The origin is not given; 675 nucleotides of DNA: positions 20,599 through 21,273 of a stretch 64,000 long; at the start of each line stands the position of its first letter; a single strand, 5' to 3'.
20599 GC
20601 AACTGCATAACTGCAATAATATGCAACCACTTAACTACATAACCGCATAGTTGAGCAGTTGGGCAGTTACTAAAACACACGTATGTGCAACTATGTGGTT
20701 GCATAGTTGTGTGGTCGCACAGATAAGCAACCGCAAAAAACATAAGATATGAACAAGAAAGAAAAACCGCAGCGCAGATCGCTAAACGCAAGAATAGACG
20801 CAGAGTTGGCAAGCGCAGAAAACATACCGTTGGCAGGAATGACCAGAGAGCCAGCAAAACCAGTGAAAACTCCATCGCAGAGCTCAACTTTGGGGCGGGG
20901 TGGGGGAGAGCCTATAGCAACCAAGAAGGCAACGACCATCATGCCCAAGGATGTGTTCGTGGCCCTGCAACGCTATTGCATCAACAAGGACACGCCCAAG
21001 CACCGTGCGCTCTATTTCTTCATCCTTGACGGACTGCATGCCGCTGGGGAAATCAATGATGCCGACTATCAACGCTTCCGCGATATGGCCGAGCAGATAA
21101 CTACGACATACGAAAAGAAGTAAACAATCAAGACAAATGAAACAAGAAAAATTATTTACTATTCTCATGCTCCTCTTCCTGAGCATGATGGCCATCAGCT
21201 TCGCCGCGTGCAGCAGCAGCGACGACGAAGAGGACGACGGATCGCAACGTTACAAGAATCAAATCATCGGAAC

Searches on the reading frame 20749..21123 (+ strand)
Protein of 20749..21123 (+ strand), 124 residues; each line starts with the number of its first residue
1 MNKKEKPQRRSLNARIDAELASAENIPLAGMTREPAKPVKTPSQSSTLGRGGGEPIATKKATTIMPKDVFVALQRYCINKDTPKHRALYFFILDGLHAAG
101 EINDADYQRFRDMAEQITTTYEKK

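Call 13: search_protein_families(library=pfam, proteins=[window:20749-21123:+], max_evalue=0.01)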
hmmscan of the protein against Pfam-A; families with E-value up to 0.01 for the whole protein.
window:20749-21123:+ (124 aa): 0 families

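Call 14: search_protein_families(library=phrogs, proteins=[window:20749-21123:+], max_evalue=0.01)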
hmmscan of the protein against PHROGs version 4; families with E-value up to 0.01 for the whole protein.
window:20749-21123:+ (124 aa): 0 families

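Call 16: find_homologous_proteins(query=window:20749-21123:+)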
Query window:20749-21123:+ (124 aa): 130 proteins with E <= 0.001 among 133 candidates; the best 120 are listed.
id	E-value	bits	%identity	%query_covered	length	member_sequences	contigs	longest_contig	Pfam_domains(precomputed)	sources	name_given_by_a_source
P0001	7.1e-74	263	98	100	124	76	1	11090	-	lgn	-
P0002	4.0e-53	196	75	100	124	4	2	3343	-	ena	-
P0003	1.4e-51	191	77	99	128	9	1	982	-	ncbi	-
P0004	3.5e-50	187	74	99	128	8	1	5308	-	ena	-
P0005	9.9e-50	185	73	100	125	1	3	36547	-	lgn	-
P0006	9.8e-49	182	72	100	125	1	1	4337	-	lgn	-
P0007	1.3e-47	179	71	100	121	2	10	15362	-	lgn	-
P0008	2.6e-46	174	66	100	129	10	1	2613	-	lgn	-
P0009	2.4e-45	171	66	100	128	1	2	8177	-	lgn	-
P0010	1.1e-44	169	68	100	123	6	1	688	-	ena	-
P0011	2.4e-44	168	68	100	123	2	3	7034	-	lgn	-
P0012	7.2e-43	163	59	98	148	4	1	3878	-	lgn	-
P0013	7.7e-42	160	58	98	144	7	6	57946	-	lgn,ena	-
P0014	8.0e-42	160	62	100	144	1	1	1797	-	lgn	-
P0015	1.2e-41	159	58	99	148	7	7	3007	-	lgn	-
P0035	1.6e-38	149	62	100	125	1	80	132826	-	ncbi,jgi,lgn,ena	jgi:hypothetical protein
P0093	3.2e-34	135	87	57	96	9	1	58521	-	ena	-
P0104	1.1e-32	130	85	57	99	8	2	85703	-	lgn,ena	-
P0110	1.3e-30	124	77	62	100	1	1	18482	-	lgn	-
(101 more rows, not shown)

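Call 19: search_solved_structures(query=A1, max_evalue=10, show_alignments=2)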
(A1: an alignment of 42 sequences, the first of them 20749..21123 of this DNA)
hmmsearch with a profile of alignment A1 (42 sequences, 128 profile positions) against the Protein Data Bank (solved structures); distinct sequences matched with E-value up to 10: 1.
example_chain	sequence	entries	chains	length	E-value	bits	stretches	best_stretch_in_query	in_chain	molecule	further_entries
9eho_d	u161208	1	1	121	0.75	13.3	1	3-71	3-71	Large ribosomal subunit protein eL31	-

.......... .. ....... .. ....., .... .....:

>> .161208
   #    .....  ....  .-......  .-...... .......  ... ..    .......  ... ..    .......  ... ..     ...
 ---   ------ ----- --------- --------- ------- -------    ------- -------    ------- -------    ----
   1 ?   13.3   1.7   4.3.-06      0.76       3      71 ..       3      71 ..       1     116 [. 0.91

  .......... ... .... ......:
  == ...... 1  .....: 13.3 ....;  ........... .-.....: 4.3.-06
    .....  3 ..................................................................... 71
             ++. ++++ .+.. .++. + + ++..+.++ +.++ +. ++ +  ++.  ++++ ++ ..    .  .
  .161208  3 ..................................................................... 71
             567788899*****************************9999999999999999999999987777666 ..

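Call 24: find_encoding_contigs(protein=P0035, flank=6000, max_places=2)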
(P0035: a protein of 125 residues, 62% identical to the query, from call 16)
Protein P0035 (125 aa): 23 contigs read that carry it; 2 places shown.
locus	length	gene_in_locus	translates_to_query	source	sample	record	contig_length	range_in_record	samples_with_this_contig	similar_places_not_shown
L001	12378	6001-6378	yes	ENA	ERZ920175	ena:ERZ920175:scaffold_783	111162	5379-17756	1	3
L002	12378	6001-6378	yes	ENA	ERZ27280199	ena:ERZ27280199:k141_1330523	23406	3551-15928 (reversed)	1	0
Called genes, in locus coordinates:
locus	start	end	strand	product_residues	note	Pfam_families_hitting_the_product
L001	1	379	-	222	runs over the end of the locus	-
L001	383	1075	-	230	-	PF01471:PG_binding_1, PF01510:Amidase_2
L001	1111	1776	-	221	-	-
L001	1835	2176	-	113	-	-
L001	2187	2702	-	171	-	-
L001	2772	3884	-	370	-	-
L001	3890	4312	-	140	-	-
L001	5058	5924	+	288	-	PF10609:ParA (weak), PF00142:Fer4_NifH (weak), PF01656:CbiA, PF02374:ArsA_ATPase (weak), PF07015:VirC1 (faint), PF09140:MipZ, PF13614:AAA_31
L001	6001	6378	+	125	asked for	-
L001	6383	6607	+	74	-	-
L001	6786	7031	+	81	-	-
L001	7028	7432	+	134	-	PF18692:DUF5640 (weak)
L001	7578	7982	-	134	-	-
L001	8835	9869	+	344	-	PF21205:Rep3_C (weak)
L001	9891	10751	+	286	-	-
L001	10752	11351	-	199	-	-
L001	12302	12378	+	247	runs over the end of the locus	-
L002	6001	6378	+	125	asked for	-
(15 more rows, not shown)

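Call 25: find_encoding_contigs(protein=P0013, flank=6000, max_places=2)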
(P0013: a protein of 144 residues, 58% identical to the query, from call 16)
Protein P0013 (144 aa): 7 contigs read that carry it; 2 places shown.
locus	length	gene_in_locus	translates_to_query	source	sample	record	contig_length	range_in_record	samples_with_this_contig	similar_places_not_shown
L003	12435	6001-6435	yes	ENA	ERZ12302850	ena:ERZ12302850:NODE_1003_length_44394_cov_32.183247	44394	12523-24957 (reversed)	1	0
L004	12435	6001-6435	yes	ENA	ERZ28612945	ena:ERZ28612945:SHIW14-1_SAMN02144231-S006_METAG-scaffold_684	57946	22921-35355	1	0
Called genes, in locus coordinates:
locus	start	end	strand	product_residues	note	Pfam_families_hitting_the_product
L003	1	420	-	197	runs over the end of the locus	-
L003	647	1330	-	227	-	-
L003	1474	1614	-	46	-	-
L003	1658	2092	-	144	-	-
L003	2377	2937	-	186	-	-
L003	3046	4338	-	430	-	-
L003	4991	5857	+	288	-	PF10609:ParA, PF00142:Fer4_NifH (weak), PF01656:CbiA, PF02374:ArsA_ATPase (weak), PF07015:VirC1 (faint), PF09140:MipZ (weak), PF13614:AAA_31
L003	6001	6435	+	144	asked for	-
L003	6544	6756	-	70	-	-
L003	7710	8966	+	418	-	-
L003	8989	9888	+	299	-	PF11638:DnaA_N (weak)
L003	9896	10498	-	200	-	-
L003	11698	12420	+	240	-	-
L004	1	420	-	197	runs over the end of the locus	-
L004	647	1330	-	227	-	-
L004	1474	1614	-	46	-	-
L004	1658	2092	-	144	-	-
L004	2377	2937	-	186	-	-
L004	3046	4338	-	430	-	-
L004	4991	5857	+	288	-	PF10609:ParA, PF00142:Fer4_NifH (weak), PF01656:CbiA, PF02374:ArsA_ATPase (weak), PF07015:VirC1 (faint), PF09140:MipZ (weak), PF13614:AAA_31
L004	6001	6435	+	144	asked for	-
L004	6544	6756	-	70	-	-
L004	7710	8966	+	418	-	-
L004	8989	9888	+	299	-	PF11638:DnaA_N (weak)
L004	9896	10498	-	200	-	-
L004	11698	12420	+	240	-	-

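Call 26: find_encoding_contigs(protein=P0104, flank=6000, max_places=2)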
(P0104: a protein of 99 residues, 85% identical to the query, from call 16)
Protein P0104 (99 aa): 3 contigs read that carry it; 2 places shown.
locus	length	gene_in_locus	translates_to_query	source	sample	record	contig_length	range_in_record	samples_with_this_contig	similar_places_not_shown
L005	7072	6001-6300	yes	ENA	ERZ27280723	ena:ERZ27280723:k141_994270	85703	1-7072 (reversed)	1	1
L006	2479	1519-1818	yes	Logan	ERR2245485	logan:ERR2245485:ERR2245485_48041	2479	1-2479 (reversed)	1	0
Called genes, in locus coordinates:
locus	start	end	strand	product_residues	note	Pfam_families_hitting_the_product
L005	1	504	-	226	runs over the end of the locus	-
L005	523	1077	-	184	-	PF05838:Glyco_hydro_108, PF09374:PG_binding_3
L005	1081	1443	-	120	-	-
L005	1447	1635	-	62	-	-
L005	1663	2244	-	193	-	-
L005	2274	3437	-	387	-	-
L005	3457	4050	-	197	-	-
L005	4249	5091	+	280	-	PF00142:Fer4_NifH (faint), PF01656:CbiA, PF09140:MipZ (faint), PF13614:AAA_31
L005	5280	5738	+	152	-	-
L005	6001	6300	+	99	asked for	-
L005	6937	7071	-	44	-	?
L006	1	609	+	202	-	?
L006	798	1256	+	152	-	-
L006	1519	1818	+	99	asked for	-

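Call 32: predict_structure(alignment_id=A1)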
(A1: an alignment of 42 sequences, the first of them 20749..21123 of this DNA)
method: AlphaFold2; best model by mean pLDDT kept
length: 124 residues; sequences in the alignment: 42
mean_pLDDT: 68.0   pTM: 0.41
mean pLDDT of the five models: 68.0, 65.1, 63.6, 60.3, 58.9
residues with pLDDT >= 90: 37; 70-90: 18; 50-70: 35; < 50: 34
segments of 3 or more residues with pLDDT < 50: 1-4, 26-54
pLDDT, mean of each block of 10 residues (from residue 1): 49 63 51 39 37 49 80 92 90 95 95 82 52
secondary structure, 60 per line:
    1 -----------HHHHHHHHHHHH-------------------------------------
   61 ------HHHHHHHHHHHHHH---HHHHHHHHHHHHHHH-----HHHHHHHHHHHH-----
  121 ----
elements in order: H12-23 H67-80 H84-98 H104-115

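Call 35: fold_search(model_id=the predicted structure, library=pdb)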
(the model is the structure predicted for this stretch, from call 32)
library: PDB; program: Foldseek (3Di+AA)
matches with E <= 10: 97; with E <= 0.001: 0
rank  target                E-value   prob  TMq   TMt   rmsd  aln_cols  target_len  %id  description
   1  8i9x_LR               5.5e-01  0.80  0.27  0.28   8.6        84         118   19  Cryo-EM structure of a Chaetomium thermophilum pre-60S ribosomal subunit - Ytm1-1 (released 2023-05-17)
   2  7ohr_R                1.2e+00  0.54  0.27  0.29  13.2        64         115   17  Nog1-TAP associated immature ribosomal particle population E from S. cerevisiae (released 2021-11-10)
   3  7ac1_MODEL_1_A        2.5e+00  0.13  0.24  0.38  13.0        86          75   21  Solution structure of the TAF4-RST domain (released 2021-10-06)
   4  1par_A                2.6e+00  0.38  0.29  0.63  12.8        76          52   10  DNA RECOGNITION BY BETA-SHEETS IN THE ARC REPRESSOR-OPERATOR CRYSTAL STRUCTURE (released 1994-07-31)
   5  8i9z_LR               2.6e+00  0.33  0.27  0.22  10.0        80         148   16  Cryo-EM structure of a Chaetomium thermophilum pre-60S ribosomal subunit - State Spb4 (released 2023-05-17)
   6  6iv0_B                3.2e+00  0.30  0.30  0.15   3.2        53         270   19  Crystal structure of a bacterial Bestrophin homolog from Klebsiella pneumoniae with a mutation I180A (released 2019-11-13)
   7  9axt_Bd               3.9e+00  0.15  0.25  0.20  13.7       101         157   12  Non-translating S. pombe ribosome (released 2024-10-16)
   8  6ivo_D                4.2e+00  0.35  0.32  0.16   2.9        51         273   14  Crystal structure of a membrane protein P208A (released 2019-11-06)
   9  5x87_E                4.2e+00  0.23  0.29  0.15   3.3        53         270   17  Crystal structure of a bacterial Bestrophin homolog from Klebsiella pneumoniae with a mutation L177T (released 2017-11-01)
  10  6ivl_B                4.2e+00  0.23  0.29  0.15   3.3        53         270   17  Crystal structure of a membrane protein L259A (released 2019-11-06)
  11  6ivn_E                4.2e+00  0.23  0.30  0.15   3.2        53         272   17  Crystal structure of a membrane protein G264A (released 2019-11-06)
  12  8bip_LR               4.2e+00  0.12  0.26  0.20  12.9       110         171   12  Structure of a yeast 80S ribosome-bound N-Acetyltransferase B complex (released 2023-02-08)
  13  9i78_LR               4.2e+00  0.08  0.26  0.18  20.0       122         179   18  Cryo-EM structure of Chaetomium thermophilum ribosome-bound SND3 translocon (released 2025-11-12)
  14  4wd7_B                4.4e+00  0.23  0.30  0.15   3.2        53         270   17  Crystal structure of a bacterial Bestrophin homolog from Klebsiella pneumoniae by Zn-SAD phasing (released 2014-10-01)
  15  1bdv_B                4.7e+00  0.30  0.26  0.55   1.7        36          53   11  ARC FV10 COCRYSTAL (released 1999-01-06)
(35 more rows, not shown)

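Call 36: find_encoding_contigs(protein=P0093, flank=10000, max_places=2)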
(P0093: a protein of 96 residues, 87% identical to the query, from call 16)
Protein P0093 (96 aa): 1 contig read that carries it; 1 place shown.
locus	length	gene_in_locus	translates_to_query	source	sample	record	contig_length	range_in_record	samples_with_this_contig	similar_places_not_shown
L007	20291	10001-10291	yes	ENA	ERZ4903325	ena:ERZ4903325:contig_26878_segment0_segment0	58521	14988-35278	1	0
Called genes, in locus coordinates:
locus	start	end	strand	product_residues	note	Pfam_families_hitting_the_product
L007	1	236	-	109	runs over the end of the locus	-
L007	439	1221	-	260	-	PF00145:DNA_methylase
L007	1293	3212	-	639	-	-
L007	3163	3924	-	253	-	-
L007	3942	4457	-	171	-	PF01832:Glucosaminidase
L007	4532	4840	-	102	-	-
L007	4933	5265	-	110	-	-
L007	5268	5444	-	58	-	-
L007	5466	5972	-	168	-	-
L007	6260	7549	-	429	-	-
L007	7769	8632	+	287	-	PF10609:ParA (faint), PF00142:Fer4_NifH (weak), PF01656:CbiA, PF02374:ArsA_ATPase (faint), PF09140:MipZ (faint), PF13614:AAA_31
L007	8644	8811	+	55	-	-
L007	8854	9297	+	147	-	-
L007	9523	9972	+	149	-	-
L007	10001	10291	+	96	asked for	-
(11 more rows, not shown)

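Call 37: find_encoding_contigs(protein=P0110, flank=10000, max_places=2)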
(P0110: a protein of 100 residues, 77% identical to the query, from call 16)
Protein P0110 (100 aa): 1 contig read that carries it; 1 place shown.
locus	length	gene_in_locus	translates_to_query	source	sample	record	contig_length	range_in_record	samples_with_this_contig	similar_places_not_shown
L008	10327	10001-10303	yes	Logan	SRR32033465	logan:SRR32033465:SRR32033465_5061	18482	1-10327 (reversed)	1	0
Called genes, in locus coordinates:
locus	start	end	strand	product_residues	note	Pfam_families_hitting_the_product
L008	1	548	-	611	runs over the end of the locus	-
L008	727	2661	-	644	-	-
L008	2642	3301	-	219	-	-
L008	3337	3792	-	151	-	-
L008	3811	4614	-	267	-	PF01471:PG_binding_1, PF09374:PG_binding_3 (faint), PF01510:Amidase_2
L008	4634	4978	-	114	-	-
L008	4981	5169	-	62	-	-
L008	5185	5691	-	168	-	-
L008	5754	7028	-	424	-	-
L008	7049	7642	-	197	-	-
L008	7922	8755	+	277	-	PF10609:ParA, PF00142:Fer4_NifH (faint), PF01656:CbiA, PF06564:CBP_BcsQ (faint), PF07015:VirC1 (faint), PF09140:MipZ (weak), PF13614:AAA_31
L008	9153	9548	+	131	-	-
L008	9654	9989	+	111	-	-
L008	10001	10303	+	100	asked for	-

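Call 46: find_encoding_contigs(protein=P0005, flank=8000, max_places=1)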
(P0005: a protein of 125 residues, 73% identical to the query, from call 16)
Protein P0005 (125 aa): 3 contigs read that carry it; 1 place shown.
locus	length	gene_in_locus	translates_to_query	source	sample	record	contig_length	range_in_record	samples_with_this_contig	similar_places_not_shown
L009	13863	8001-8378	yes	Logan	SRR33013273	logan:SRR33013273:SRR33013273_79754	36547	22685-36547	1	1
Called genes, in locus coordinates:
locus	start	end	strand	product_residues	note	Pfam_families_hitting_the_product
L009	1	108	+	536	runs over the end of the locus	PF11380:Stealth_CR2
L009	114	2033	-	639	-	-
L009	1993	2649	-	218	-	-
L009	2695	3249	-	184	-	PF05838:Glyco_hydro_108, PF09374:PG_binding_3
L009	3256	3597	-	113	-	-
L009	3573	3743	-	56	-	-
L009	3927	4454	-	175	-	-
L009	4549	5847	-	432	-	-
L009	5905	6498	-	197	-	-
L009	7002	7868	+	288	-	PF10609:ParA (weak), PF00142:Fer4_NifH (weak), PF01656:CbiA, PF02374:ArsA_ATPase, PF09140:MipZ (weak), PF13614:AAA_31, PF07015:VirC1 (weak)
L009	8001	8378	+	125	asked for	-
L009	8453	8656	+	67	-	-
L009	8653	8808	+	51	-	-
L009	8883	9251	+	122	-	-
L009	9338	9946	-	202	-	PF25223:DUF7841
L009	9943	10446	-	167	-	-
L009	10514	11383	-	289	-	-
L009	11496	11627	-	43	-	-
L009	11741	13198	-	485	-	PF03050:DDE_Tnp_IS66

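Call 47: find_encoding_contigs(protein=P0007, flank=8000, max_places=1)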
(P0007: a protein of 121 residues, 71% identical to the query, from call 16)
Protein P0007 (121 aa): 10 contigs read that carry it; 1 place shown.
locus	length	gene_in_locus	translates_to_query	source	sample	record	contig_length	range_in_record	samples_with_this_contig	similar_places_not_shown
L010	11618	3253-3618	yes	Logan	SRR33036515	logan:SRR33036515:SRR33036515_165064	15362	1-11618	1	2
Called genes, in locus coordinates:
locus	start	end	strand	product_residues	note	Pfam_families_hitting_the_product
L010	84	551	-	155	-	-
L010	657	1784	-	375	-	-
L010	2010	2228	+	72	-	-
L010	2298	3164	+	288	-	PF10609:ParA (weak), PF00142:Fer4_NifH (weak), PF01656:CbiA, PF02374:ArsA_ATPase (weak), PF09140:MipZ (weak), PF13614:AAA_31, PF07015:VirC1 (weak)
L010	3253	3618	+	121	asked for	-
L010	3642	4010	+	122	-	-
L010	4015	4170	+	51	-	-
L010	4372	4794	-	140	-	PF13366:PDDEXK_3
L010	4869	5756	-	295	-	PF11638:DnaA_N (faint), PF20720:nSTAND3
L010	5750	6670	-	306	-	PF01051:Rep3_N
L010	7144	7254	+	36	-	-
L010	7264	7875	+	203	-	-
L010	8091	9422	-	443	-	PF12323:HTH_OrfB_IS605, PF01385:OrfB_IS605, PF07282:Cas12f1-like_TNB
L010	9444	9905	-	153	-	-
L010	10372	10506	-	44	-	-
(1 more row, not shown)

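Call 48: find_encoding_contigs(protein=P0009, flank=8000, max_places=1)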
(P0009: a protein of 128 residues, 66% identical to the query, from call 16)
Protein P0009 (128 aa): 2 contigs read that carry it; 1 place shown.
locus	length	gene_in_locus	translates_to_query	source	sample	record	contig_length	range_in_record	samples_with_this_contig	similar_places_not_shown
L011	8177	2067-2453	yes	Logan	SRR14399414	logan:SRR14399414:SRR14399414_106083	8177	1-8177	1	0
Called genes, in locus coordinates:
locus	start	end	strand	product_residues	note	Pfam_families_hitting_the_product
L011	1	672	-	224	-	?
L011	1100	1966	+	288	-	PF10609:ParA (weak), PF00142:Fer4_NifH (weak), PF01656:CbiA, PF02374:ArsA_ATPase (weak), PF07015:VirC1 (faint), PF09140:MipZ (weak), PF13614:AAA_31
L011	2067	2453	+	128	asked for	-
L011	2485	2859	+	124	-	-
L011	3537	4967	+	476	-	-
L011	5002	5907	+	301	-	PF11638:DnaA_N (weak), PF20720:nSTAND3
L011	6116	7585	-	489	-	PF21205:Rep3_C (weak)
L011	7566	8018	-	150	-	-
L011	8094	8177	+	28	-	?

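Call 50: find_encoding_contigs(protein=P0001, flank=10000, max_places=3)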
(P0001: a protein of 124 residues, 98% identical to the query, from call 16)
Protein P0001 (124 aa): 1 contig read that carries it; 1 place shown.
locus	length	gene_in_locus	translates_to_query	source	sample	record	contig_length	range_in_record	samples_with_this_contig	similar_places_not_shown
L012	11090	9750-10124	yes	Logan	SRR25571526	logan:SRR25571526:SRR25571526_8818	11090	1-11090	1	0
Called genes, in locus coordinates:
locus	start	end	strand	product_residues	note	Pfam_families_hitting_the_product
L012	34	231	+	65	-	-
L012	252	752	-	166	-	PF00216:Bac_DNA_binding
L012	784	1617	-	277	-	PF07659:DUF1599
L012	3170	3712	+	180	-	-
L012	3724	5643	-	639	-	-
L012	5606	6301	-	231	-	-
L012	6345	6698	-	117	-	-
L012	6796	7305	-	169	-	-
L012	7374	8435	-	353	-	-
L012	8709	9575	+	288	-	PF10609:ParA (weak), PF00142:Fer4_NifH (weak), PF01656:CbiA, PF02374:ArsA_ATPase (weak), PF07015:VirC1 (faint), PF09140:MipZ (weak), PF13614:AAA_31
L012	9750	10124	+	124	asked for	-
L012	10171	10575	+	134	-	-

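Call 51: search_protein_families(library=pfam, alignment_id=A1, max_evalue=10)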
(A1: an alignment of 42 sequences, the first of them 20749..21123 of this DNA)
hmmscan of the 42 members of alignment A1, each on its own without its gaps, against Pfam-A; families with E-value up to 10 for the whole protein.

A. member 1, window:20749-21123:+ (124 aa): 1 family
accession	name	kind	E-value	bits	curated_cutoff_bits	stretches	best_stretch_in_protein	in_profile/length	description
PF09851.14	SHOCT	-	0.015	15.5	27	1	92-109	5-22/28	Short C-terminal domain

B. families by the number of members that match (of 42 scanned): 16 families
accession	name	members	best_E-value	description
PF09851.14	SHOCT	13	0.0055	Short C-terminal domain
PF14760.11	Rnk_N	9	0.018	Rnk N-terminus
PF10500.14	SR-25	4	0.11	Nuclear RNA-splicing-associated protein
PF15761.10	IMUP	3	0.057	Immortalisation up-regulated protein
PF17341.8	DUF5371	3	0.1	Family of unknown function (DUF5371)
PF10152.14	CCDC53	2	0.47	Subunit CCDC53 of WASH complex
PF03326.18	Herpes_TAF50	1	0.0032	Herpesvirus transcription activation factor (transactivator)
PF19441.4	ASTN_1_2_N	1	0.028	Astrotactin 1/2 N-terminal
PF25324.1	DUF7881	1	0.035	Domain of unknown function (DUF7881)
PF00257.24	Dehydrin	1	0.049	Dehydrin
PF02489.21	Herpes_glycop_H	1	0.063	Herpesvirus glycoprotein H main domain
PF16560.10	SAPI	1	0.1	Putative mobile pathogenicity island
PF00890.30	FAD_binding_2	1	0.15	FAD binding domain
PF11232.14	Med25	1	0.17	Mediator complex subunit 25 PTOV activation and synapsin 2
PF20831.2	Reov_VP3_MTase1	1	0.19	Reovirus VP3 protein, Methyltransferase domain 1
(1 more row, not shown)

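Call 56: find_related_loci(query=A1, collection=genome_contigs, flank=3000)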
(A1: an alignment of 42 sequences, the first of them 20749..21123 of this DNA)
Query A1 (124 aa) in genome_contigs; peptide patterns used: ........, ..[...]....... (x = any residue, [..] = any of these).
49 stretches matched a pattern; 2 encode a relative of the query (tblastn E <= 1e-3); 2 distinct loci.
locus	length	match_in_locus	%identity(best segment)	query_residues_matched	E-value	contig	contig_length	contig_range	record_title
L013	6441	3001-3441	57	1-124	1e-48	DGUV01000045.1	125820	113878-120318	MAG TPA_asm: Prevotellaceae bacterium UBA4301 UBA4301_contig_3312, whole genome shotgun sequence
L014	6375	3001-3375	62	1-124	2e-42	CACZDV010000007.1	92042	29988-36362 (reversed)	MAG: uncultured Prevotellaceae bacterium isolate RUG12526 genome assembly, contig: RUG12526_asm_7, whole genome shotgun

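Call 58: find_related_loci(query=A1, collection=viral_contigs, flank=2500)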
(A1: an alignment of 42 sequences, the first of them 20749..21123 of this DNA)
Query A1 (124 aa) in viral_contigs; peptide patterns used: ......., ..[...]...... (x = any residue, [..] = any of these).
58 stretches matched a pattern; 12 encode a relative of the query (tblastn E <= 1e-3); 12 distinct loci.
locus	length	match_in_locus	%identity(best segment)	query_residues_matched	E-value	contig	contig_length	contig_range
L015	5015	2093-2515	58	3-124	2e-49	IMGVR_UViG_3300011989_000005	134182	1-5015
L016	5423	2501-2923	58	3-124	2e-49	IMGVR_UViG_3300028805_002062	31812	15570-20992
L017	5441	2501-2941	57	1-124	5e-48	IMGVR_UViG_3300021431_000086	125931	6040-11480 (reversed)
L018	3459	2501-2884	60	1-124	6e-47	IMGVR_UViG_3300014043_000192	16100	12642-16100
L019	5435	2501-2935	57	3-124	6e-47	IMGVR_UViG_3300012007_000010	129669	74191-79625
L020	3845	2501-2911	59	1-124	3e-44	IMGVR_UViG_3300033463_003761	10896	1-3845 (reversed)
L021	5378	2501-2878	55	1-123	3e-42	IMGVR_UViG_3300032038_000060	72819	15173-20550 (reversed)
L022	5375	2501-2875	62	1-124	1e-41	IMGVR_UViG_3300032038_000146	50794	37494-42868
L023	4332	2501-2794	60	19-124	2e-35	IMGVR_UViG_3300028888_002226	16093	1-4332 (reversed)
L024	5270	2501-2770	66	41-124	2e-35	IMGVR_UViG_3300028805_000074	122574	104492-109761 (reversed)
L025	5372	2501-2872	62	1-124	6e-42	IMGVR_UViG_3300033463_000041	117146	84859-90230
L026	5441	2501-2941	57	1-124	6e-48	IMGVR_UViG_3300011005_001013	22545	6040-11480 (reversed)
